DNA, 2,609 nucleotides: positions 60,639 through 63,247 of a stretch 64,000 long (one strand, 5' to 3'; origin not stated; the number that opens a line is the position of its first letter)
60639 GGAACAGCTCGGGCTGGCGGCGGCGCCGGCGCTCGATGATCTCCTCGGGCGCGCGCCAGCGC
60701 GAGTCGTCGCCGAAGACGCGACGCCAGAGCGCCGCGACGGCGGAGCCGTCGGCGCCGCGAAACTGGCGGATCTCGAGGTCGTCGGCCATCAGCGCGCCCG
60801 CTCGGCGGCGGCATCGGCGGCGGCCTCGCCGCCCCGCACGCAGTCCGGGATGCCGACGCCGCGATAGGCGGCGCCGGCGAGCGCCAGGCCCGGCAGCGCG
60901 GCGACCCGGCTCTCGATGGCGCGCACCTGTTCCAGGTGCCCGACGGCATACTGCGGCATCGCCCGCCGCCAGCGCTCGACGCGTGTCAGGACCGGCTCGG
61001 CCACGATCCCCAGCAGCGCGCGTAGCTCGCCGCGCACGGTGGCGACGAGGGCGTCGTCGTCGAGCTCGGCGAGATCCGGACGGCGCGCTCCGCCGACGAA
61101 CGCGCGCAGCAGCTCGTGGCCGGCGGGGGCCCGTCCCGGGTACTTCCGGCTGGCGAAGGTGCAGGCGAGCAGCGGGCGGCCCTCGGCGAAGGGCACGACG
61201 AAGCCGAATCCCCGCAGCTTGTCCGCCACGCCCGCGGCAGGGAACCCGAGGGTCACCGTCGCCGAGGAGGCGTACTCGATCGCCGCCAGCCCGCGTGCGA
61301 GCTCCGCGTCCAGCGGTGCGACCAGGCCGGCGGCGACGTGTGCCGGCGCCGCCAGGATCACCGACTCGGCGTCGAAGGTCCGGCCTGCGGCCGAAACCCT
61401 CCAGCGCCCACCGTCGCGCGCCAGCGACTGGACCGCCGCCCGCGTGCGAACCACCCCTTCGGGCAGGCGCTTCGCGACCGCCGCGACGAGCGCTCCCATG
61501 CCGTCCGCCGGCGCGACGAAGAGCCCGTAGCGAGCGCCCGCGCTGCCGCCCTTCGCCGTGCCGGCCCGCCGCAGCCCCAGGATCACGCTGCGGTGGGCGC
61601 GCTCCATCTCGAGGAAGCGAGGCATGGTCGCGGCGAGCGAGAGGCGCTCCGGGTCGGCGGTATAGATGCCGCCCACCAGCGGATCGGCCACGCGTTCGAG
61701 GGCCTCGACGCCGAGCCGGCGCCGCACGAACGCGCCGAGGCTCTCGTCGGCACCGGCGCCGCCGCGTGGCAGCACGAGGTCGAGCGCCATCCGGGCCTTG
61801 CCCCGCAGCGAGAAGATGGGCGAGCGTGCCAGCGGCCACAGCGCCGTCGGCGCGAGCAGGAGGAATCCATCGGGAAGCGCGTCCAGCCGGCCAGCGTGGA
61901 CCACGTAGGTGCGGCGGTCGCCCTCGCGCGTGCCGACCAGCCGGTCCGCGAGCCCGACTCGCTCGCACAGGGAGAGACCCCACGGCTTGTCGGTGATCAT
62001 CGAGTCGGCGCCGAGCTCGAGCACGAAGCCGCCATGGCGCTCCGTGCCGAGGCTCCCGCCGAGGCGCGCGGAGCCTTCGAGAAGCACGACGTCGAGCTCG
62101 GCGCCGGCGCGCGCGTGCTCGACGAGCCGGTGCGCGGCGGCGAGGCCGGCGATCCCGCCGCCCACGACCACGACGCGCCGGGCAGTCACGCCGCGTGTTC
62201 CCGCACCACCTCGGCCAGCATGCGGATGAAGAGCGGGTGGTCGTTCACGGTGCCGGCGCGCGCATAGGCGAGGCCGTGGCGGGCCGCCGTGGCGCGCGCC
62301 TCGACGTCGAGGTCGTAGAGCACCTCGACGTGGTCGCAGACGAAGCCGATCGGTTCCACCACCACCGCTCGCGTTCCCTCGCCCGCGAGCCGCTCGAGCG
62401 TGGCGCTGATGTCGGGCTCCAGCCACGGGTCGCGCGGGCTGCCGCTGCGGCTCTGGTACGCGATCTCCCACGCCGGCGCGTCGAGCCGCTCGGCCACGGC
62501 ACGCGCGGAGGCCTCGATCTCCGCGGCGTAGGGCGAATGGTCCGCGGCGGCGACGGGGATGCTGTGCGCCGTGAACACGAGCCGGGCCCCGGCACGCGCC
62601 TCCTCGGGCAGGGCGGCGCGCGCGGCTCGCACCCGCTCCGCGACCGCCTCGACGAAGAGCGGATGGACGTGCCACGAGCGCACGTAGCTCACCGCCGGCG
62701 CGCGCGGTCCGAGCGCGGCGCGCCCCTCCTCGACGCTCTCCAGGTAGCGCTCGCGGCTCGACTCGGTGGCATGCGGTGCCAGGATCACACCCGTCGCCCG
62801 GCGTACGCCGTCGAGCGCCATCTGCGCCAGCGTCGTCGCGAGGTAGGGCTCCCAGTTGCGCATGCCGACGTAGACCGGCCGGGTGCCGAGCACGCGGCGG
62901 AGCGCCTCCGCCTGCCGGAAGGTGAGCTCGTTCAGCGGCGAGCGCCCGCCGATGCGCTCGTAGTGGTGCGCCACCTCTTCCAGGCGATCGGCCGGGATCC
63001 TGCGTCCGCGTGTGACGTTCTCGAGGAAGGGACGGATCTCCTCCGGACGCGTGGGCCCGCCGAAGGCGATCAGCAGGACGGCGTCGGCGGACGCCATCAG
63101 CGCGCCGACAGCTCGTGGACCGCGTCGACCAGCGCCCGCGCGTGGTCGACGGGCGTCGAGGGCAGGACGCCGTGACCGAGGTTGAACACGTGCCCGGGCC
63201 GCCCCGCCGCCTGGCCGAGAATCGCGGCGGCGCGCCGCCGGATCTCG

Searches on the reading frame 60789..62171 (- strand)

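Call 72: search_protein_families(library=pfam, proteins=[window:60789-62171:-], max_evalue=0.00001)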
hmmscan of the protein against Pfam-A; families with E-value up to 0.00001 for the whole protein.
window:60789-62171:- (460 aa): 2 families
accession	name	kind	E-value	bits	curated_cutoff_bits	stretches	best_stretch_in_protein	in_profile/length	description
PF01593.30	Amino_oxidase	-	3.7e-62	211.5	19.8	1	7-454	1-441/443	Flavin containing amine oxidoreductase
PF13450.12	NAD_binding_8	-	1.3e-11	45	21.9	1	2-60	1-54/68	NAD(P)-binding Rossmann-like domain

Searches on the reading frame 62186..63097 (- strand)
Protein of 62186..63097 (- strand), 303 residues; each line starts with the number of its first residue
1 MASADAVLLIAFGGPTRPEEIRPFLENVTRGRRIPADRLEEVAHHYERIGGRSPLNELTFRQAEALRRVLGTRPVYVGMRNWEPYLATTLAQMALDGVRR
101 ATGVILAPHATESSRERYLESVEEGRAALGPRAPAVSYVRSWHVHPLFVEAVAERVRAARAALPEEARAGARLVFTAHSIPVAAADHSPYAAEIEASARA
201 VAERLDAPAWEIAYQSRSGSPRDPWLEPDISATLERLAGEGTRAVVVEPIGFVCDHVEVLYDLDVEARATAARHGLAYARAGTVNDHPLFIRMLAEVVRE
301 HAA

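Call 72: search_protein_families(library=pfam, proteins=[window:62186-63097:-], max_evalue=0.00001)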
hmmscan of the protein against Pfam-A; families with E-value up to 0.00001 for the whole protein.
window:62186-63097:- (303 aa): 1 family
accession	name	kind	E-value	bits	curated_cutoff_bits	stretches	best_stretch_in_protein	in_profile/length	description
PF00762.24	Ferrochelatase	-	1.2e-88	297.6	27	1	5-301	2-316/317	Ferrochelatase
